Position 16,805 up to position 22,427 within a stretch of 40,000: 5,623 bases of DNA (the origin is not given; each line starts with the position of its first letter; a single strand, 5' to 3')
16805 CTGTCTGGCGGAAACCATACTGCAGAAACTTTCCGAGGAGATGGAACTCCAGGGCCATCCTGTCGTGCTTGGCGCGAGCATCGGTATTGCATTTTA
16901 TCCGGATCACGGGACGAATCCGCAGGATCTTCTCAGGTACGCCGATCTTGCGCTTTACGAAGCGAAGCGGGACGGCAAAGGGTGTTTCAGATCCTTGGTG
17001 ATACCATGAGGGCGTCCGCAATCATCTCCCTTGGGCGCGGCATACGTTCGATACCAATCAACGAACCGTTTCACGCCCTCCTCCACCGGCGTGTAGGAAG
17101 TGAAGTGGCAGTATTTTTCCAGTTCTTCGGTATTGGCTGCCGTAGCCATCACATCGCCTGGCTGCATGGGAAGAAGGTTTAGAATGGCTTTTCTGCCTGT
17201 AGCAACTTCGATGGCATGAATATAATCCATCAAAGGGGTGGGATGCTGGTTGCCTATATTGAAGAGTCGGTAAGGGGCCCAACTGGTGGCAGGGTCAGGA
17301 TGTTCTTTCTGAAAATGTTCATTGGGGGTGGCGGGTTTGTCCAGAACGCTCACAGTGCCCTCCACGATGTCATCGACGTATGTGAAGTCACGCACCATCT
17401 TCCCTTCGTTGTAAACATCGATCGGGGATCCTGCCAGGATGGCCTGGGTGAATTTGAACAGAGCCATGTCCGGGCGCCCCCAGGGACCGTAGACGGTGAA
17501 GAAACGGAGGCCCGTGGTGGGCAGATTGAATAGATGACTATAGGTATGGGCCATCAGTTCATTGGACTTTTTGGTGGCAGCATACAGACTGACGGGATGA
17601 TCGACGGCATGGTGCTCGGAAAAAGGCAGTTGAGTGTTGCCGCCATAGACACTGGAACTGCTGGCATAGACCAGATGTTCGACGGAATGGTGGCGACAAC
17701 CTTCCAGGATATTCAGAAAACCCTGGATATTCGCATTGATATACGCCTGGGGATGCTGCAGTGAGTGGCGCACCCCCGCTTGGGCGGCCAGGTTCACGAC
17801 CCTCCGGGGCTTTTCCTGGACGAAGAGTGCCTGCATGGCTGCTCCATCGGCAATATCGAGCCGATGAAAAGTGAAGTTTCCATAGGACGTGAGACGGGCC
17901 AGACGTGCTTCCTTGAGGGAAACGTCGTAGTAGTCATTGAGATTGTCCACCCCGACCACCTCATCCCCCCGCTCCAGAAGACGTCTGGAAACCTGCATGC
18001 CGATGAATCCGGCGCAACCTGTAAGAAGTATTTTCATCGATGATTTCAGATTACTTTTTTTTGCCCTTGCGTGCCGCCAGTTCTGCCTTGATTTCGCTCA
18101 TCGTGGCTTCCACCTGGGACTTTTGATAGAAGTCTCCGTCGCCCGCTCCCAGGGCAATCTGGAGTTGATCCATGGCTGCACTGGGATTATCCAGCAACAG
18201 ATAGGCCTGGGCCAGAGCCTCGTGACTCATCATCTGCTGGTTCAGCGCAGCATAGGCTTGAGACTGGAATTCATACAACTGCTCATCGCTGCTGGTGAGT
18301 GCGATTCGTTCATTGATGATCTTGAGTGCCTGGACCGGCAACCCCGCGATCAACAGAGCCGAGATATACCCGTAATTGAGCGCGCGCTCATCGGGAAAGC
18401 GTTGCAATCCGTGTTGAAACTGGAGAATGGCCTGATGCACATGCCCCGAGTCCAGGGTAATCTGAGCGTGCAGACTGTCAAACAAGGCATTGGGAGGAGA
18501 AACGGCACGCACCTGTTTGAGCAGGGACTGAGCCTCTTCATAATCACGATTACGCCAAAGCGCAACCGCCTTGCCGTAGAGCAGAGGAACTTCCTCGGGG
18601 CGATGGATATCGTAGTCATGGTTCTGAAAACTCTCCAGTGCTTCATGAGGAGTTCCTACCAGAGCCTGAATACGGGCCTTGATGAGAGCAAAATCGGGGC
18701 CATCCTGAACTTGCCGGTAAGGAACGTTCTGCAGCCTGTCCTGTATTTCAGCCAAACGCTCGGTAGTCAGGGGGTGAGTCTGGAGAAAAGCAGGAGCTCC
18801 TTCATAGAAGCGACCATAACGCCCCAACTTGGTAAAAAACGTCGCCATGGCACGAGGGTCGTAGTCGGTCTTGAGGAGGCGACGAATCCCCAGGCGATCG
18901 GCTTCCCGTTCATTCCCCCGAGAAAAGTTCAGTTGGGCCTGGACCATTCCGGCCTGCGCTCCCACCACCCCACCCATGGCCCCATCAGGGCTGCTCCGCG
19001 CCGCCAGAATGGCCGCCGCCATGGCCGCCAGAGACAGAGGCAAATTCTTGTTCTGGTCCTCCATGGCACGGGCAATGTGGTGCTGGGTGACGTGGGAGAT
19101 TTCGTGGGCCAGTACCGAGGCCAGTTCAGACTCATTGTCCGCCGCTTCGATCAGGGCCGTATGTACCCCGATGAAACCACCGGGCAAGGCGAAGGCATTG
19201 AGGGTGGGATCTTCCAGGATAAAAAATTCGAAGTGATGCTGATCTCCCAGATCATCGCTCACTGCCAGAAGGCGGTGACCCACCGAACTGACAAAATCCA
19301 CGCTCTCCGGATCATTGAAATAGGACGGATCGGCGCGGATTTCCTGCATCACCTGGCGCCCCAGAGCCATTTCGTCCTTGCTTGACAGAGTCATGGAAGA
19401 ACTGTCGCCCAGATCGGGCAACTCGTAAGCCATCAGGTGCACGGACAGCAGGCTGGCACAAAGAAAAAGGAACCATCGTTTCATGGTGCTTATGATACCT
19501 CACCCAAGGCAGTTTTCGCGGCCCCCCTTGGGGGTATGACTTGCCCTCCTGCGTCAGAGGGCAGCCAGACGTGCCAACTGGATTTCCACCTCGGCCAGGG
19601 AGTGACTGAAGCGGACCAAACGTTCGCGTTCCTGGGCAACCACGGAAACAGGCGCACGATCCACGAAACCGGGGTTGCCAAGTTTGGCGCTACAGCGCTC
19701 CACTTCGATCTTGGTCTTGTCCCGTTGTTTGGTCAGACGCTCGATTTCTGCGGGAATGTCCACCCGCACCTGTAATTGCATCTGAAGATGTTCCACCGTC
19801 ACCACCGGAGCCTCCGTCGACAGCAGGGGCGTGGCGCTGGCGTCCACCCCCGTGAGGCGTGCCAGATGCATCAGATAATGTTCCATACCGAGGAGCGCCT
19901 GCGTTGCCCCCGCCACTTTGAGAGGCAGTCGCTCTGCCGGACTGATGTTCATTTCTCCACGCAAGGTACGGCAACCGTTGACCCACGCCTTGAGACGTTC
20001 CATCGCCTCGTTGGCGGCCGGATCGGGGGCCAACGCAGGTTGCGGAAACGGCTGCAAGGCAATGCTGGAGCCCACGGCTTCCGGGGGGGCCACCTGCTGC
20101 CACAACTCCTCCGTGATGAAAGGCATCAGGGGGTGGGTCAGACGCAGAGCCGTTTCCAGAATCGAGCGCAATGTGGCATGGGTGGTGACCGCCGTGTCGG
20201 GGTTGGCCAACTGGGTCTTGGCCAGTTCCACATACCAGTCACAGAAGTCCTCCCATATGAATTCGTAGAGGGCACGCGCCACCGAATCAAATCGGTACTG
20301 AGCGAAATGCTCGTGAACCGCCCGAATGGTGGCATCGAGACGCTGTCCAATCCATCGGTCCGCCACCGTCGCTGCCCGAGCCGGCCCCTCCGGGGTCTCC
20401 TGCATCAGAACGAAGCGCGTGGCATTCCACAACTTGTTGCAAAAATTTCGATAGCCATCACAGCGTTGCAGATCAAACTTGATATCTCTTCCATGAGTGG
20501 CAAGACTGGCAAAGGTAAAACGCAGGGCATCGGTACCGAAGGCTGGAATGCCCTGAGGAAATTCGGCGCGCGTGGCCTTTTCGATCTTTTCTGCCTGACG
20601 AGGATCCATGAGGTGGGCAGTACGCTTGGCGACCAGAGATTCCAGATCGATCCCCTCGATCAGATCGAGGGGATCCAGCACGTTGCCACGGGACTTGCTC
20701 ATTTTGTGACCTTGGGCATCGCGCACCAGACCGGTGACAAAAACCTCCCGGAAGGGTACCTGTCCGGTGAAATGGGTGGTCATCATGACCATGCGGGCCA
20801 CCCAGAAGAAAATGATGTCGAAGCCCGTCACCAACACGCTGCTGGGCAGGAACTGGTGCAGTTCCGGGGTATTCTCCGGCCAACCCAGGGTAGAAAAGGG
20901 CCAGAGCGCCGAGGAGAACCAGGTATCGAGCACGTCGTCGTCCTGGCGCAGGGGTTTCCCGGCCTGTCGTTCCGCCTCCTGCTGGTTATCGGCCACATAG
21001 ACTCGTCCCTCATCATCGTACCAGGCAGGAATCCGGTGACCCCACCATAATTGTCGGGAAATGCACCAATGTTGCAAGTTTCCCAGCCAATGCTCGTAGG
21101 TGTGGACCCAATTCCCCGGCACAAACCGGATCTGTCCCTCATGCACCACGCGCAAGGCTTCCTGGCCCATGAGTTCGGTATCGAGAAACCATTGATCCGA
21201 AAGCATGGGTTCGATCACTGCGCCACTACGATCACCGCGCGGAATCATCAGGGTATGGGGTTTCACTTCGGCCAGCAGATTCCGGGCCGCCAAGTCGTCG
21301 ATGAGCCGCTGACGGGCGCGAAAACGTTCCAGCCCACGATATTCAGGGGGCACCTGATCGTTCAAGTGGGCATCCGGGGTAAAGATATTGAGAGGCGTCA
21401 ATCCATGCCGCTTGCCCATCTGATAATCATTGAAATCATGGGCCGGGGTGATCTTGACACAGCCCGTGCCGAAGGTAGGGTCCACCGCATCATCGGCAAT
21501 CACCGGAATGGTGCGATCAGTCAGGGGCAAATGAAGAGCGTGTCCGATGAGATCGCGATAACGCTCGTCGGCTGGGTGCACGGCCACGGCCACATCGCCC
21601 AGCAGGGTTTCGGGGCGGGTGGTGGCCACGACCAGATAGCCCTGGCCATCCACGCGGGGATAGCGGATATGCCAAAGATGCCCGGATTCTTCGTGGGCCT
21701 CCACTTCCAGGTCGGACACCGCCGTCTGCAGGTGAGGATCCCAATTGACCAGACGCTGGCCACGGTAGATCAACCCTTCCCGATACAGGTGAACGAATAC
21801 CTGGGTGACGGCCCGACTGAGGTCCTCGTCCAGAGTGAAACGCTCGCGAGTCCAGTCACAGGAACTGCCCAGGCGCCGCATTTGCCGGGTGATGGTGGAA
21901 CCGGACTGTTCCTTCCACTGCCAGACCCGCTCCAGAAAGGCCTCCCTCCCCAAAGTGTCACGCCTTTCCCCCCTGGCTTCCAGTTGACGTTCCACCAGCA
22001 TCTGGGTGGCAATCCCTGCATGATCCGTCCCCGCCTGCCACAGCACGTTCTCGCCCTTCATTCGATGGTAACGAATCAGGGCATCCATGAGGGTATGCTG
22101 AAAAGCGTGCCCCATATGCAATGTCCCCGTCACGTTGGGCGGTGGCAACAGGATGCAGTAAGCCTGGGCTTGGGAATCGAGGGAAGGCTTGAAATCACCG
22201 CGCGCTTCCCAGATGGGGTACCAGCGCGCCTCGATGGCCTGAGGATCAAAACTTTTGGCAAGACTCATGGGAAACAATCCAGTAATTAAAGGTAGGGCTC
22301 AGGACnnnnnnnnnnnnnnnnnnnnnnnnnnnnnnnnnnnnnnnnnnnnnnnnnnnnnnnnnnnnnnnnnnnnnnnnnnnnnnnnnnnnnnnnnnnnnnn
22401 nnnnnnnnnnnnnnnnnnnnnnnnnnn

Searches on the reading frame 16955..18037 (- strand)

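Call 7: search_protein_families(library=ncbifam, max_evalue=1e-10, proteins=[window:16955-18037:-])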
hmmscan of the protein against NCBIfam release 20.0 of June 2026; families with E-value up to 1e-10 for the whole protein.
window:16955-18037:- (360 aa): 18 families
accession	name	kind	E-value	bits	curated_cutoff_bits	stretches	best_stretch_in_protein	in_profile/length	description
TIGR01179.1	galE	equivalog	1e-41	142.9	262.3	1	2-331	1-327/332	UDP-glucose 4-epimerase GalE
TIGR01181.1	dTDP_gluc_dehyt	equivalog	8e-41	140.2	365.1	1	2-235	1-234/321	dTDP-glucose 4,6-dehydratase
TIGR04180.1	EDH_00030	hypoth_equivalog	2.1e-33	115.7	475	1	3-236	1-229/297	NAD-dependent 4,6-dehydratase LegB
NF011728.1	PRK15181.1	equivalog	9.3e-32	110.4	760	1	3-228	18-245/348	Vi polysaccharide biosynthesis UDP-N-acetylglucosaminuronic acid C-4 epimerase TviC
NF007582.0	PRK10217.1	equivalog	4.7e-28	98.3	698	1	2-227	3-235/355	dTDP-glucose 4,6-dehydratase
TIGR02197.1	heptose_epim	equivalog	9.4e-28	97.3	274.6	1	3-235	1-233/316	ADP-glyceromanno-heptose 6-epimerase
NF007490.0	PRK10084.1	subfamily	2.2e-27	96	649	1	1-117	1-114/361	dTDP-glucose 4,6-dehydratase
NF007956.0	PRK10675.1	subfamily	8.7e-25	87.5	394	1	1-160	1-157/338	UDP-glucose 4-epimerase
NF043036.1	ErythonDh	equivalog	1.5e-18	67.1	325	1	1-201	1-198/321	D-erythronate dehydrogenase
NF042422.1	oxyalk_red_OleD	equivalog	6e-18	65.3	580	1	1-289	1-259/329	2-alkyl-3-oxoalkanoate reductase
TIGR02622.1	CDP_4_6_dhtase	equivalog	5.6e-17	61.9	278.45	1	2-170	6-172/352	CDP-glucose 4,6-dehydratase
TIGR01472.1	gmd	equivalog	5.2e-15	55.5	415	1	3-174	3-177/342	GDP-mannose 4,6-dehydratase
NF042423.1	oxyalk_red_Shew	equivalog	1e-13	51.1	580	1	2-186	10-178/331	2-alkyl-3-oxoalkanoate reductase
TIGR01214.1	rmlD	equivalog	3.6e-13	49.3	224.05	1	2-168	1-140/285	dTDP-4-dehydrorhamnose reductase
NF041015.1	UDPsulfquin_syn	equivalog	5.9e-13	48.5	575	0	1-143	1-159/384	UDP-sulfoquinovose synthase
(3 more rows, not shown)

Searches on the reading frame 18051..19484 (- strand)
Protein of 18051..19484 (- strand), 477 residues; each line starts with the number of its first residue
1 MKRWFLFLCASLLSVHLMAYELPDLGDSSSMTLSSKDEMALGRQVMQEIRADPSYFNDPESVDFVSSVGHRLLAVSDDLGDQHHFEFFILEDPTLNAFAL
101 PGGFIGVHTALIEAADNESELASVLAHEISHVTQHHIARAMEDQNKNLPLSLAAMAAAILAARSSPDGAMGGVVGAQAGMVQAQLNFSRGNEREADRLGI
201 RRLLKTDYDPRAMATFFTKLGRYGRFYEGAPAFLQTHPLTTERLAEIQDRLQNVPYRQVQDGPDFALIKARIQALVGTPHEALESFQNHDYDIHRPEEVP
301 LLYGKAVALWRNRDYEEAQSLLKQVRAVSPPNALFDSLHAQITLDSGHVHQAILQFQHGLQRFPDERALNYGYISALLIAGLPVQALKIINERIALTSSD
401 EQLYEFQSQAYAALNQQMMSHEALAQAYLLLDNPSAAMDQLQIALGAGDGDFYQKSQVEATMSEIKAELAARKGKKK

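Call 7: search_protein_families(library=ncbifam, max_evalue=1e-10, proteins=[window:18051-19484:-])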
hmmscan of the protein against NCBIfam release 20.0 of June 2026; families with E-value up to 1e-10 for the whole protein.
window:18051-19484:- (477 aa): 2 families
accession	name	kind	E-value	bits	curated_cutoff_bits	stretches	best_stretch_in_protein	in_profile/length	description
NF052400.1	M48_BAM_BepA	equivalog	2.2e-107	359.8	570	1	11-468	19-476/483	beta-barrel assembly-enhancing protease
NF052399.1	M48_lipo_LoiP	exception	1.4e-15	57.4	365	1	68-252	67-245/247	metalloprotease LoiP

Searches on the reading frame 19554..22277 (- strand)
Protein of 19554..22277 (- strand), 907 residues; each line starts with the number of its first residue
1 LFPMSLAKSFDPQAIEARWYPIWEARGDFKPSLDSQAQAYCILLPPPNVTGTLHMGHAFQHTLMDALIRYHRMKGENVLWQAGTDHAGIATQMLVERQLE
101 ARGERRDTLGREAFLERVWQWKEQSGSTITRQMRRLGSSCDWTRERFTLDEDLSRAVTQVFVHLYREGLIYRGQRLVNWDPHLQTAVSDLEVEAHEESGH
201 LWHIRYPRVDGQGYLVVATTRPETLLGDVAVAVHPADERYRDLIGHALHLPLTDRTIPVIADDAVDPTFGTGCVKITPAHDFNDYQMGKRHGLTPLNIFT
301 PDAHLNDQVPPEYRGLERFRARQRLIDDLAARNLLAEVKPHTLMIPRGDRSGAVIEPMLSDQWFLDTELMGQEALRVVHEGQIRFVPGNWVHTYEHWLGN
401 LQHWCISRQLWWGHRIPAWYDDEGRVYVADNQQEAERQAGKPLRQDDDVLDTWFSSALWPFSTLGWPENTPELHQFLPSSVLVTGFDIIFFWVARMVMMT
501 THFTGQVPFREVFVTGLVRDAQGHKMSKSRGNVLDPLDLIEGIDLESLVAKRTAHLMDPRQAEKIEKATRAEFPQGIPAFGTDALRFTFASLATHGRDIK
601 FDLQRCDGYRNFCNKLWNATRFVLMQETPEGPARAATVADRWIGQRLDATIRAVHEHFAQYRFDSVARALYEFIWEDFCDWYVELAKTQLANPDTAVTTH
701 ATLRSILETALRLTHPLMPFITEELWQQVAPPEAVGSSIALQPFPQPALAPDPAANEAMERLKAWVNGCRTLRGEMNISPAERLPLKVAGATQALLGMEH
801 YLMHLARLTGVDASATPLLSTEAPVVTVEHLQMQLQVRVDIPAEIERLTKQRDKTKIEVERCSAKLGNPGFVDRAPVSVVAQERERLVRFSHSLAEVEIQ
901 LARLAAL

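Call 7: search_protein_families(library=ncbifam, max_evalue=1e-10, proteins=[window:19554-22277:-])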
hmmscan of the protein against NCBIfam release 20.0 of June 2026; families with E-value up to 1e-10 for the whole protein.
window:19554-22277:- (907 aa): 15 families
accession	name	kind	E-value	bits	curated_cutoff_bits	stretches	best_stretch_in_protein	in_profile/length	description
NF004349.1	PRK05729.1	equivalog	0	1227.3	704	1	8-899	2-858/860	valine--tRNA ligase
TIGR00422.1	valS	equivalog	0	1086.4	612.1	1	7-886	2-861/863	valine--tRNA ligase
NF011492.0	PRK14900.1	equivalog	0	1036.8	1783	1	5-905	8-894/1044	valine--tRNA ligase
NF009687.0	PRK13208.1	equivalog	3.4e-167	558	738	2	5-541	5-550/801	valine--tRNA ligase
TIGR00392.1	ileS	equivalog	2.5e-98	330.3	621.4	2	257-778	311-838/861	isoleucine--tRNA ligase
NF000540.1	alt_ValS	exception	6.5e-98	328.7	900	2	14-541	8-590/827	valine--tRNA ligase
NF008957.0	PRK12300.1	subfamily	2.5e-59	201.2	677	2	11-238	5-241/946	leucine--tRNA ligase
TIGR00395.1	leuS_arch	equivalog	5.1e-52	177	648.5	2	14-237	2-234/938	leucine--tRNA ligase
NF000258.1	MupB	exception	1.1e-43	149.2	1900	2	430-548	493-610/1033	mupirocin-resistant isoleucine--tRNA ligase MupB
NF000257.1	MupA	exception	1.5e-42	145.5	1900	2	425-746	485-773/1024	mupirocin-resistant isoleucine--tRNA ligase MupA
NF040702.1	ileS_w_GNAT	exception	4.3e-40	137.2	1999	2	247-421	483-656/1100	isoleucine--tRNA ligase, N-acetyltransferase domain-containing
TIGR00396.1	leuS_bact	equivalog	1.4e-39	136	548.4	1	11-193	2-168/843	leucine--tRNA ligase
TIGR00398.1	metG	equivalog_domain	5.6e-22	78.2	336.35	0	336-547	157-349/530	methionine--tRNA ligase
NF001100.0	PRK00133.1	equivalog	4.2e-17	61.9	587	0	338-542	165-347/676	methionine--tRNA ligase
NF008900.0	PRK12267.1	equivalog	2.4e-16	59.4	598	0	49-98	15-64/648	methionine--tRNA ligase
